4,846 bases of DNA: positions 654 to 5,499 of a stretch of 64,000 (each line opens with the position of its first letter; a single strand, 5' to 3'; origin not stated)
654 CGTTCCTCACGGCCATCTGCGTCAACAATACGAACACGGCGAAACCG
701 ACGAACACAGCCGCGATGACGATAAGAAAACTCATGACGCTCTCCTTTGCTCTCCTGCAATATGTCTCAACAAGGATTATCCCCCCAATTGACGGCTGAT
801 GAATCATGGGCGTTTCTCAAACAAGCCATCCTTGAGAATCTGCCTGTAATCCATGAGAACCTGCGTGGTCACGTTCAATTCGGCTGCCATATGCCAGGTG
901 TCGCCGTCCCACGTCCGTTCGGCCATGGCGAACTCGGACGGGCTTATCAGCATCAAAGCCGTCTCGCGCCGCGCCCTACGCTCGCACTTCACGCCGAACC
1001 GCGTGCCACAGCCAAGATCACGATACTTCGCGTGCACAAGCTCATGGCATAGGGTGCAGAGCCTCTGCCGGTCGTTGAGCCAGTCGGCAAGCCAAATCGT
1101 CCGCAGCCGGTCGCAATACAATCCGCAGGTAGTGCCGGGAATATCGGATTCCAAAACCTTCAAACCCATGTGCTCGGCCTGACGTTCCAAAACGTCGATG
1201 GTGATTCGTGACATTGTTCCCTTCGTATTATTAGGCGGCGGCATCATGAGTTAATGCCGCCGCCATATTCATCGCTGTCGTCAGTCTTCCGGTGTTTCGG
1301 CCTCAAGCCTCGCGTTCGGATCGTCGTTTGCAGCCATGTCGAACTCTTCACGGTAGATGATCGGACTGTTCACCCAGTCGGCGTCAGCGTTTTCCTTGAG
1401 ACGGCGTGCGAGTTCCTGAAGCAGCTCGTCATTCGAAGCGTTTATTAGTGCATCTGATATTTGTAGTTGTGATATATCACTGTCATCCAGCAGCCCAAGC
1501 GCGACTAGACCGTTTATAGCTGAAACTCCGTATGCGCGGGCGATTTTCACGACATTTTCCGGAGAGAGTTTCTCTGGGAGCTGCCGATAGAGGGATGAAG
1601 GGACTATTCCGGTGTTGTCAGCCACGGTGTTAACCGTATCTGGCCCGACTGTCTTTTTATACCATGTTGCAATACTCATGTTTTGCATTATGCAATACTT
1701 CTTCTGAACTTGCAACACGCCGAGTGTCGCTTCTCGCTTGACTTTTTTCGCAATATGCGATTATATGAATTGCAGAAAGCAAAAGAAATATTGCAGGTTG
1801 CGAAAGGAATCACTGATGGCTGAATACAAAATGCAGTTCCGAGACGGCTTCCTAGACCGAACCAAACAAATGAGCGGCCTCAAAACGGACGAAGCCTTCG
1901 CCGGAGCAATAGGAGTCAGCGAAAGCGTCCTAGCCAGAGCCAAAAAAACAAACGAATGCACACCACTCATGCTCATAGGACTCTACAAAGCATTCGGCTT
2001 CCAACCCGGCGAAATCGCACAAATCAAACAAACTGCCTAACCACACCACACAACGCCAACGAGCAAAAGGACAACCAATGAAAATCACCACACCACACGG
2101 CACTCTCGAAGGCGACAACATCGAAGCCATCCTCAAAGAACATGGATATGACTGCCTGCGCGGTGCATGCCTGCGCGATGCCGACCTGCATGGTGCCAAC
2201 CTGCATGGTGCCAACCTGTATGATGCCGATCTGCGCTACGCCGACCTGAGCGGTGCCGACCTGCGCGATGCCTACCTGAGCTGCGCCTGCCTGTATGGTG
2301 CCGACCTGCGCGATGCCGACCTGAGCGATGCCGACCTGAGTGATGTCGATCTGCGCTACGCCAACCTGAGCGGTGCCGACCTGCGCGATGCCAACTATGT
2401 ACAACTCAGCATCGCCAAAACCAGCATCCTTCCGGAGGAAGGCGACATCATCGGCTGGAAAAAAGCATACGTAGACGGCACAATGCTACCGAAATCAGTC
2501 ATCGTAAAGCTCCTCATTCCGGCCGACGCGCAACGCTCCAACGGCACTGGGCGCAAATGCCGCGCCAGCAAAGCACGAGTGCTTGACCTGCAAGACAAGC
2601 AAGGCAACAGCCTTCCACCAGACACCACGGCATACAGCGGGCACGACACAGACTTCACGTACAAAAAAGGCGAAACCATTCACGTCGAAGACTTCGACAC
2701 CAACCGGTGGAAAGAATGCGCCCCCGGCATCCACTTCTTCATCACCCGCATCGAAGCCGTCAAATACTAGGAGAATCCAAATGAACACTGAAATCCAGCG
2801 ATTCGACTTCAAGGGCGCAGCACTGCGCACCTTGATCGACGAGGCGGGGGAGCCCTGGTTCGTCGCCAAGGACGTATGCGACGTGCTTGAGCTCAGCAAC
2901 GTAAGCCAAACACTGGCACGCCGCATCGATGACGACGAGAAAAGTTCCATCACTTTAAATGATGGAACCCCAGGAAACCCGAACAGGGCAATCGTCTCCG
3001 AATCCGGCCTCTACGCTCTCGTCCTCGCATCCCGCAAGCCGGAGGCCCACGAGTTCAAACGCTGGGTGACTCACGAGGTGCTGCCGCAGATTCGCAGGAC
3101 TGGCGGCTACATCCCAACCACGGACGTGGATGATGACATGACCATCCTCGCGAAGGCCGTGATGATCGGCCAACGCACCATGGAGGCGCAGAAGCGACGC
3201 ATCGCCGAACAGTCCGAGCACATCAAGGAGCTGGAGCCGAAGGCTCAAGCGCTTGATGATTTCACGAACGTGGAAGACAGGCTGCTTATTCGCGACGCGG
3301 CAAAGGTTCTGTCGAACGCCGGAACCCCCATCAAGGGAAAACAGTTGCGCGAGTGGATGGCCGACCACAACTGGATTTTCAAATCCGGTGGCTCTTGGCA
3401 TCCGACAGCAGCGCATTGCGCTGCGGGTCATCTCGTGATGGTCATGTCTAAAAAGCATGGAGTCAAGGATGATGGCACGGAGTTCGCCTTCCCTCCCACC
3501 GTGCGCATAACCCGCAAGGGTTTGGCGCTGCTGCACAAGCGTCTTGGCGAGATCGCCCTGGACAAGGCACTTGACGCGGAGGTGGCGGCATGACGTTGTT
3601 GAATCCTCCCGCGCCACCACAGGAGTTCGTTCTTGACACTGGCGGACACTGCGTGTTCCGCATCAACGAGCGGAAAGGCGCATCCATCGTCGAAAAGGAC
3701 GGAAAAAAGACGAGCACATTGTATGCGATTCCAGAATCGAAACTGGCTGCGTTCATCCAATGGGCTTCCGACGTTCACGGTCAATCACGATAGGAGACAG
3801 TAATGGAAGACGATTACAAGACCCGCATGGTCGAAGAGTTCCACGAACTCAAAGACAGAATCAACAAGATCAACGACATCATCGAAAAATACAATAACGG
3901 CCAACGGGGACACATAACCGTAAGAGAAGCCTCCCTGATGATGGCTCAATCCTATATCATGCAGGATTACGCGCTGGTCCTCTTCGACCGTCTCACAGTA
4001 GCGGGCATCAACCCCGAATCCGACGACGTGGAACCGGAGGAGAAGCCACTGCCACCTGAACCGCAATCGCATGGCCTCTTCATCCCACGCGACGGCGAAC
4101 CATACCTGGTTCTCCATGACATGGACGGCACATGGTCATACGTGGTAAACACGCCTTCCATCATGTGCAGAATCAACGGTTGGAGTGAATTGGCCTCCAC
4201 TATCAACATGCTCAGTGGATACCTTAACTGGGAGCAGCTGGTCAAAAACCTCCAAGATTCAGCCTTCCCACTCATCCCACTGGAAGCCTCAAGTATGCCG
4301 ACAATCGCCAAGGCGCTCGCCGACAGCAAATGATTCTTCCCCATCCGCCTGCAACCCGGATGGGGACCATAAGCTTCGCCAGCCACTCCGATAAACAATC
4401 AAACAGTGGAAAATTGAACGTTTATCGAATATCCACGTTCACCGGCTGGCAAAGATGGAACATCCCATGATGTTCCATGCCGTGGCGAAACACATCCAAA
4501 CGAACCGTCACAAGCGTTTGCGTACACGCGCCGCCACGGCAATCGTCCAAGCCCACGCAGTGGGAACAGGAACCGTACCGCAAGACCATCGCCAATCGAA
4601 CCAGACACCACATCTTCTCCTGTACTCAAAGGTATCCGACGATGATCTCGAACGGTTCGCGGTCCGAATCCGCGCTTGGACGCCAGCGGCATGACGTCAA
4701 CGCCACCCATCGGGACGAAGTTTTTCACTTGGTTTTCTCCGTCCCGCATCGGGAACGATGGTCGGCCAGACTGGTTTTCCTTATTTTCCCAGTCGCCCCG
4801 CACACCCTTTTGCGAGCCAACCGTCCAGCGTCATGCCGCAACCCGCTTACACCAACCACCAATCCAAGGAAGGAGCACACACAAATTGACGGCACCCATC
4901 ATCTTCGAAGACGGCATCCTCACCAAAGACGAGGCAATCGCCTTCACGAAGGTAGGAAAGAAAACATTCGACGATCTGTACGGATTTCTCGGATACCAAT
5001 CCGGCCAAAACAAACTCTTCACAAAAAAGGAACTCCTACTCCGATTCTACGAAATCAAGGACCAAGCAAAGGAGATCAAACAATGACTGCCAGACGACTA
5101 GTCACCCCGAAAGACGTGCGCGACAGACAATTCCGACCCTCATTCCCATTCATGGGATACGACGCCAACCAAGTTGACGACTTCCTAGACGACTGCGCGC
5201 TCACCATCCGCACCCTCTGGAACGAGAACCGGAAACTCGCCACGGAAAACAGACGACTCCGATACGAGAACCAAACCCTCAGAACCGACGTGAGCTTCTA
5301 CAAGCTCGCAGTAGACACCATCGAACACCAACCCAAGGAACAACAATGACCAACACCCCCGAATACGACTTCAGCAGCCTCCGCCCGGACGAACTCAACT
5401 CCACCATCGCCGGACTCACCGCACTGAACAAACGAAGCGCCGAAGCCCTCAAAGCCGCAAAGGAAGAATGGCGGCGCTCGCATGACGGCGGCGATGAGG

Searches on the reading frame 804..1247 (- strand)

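Call 19: search_protein_families(library=pfam, max_evalue=0.001, proteins=[window:804-1247:-])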
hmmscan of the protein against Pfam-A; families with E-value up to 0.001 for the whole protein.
window:804-1247:- (147 aa): 2 families
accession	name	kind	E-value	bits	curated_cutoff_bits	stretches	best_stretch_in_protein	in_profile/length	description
PF06114.19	Peptidase_M78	-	1.1e-08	35.4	22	1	24-131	1-118/123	IrrE N-terminal-like domain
PF20573.4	DUF6782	-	7.4e-05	22.5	27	1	18-97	46-125/241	Putative metallopeptidase family (DUF6782)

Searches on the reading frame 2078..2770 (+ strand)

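Call 19: search_protein_families(library=pfam, max_evalue=0.001, proteins=[window:2078-2770:+])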
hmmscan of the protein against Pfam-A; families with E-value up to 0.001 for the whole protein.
window:2078-2770:+ (230 aa): 5 families
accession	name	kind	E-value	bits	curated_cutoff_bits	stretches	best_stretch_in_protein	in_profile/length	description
PF19062.5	DUF5758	-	7.6e-29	100.2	26.9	1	118-227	5-105/105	Family of unknown function (DUF5758)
PF00805.28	Pentapeptide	-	2.3e-26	91.4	20.2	2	30-68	1-39/40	Pentapeptide repeats (8 copies)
PF25296.1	Decapeptide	-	4e-07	30.2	45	1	51-107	6-62/74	Decapeptide repeat region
PF13599.13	Pentapeptide_4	-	8.4e-07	29.4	38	0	72-115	13-56/78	Pentapeptide repeat region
PF13576.12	Pentapeptide_3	-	1.1e-06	29.2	27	0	33-65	8-42/48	Pentapeptide repeats (9 copies)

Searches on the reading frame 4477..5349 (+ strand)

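Call 19: search_protein_families(library=pfam, max_evalue=0.001, proteins=[window:4477-5349:+])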
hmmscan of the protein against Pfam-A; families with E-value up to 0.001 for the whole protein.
window:4477-5349:+ (290 aa): 1 family
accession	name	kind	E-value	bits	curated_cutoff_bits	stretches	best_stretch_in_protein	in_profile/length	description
PF05103.18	DivIVA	-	1.2e-08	35.4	28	1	209-267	1-57/131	DivIVA protein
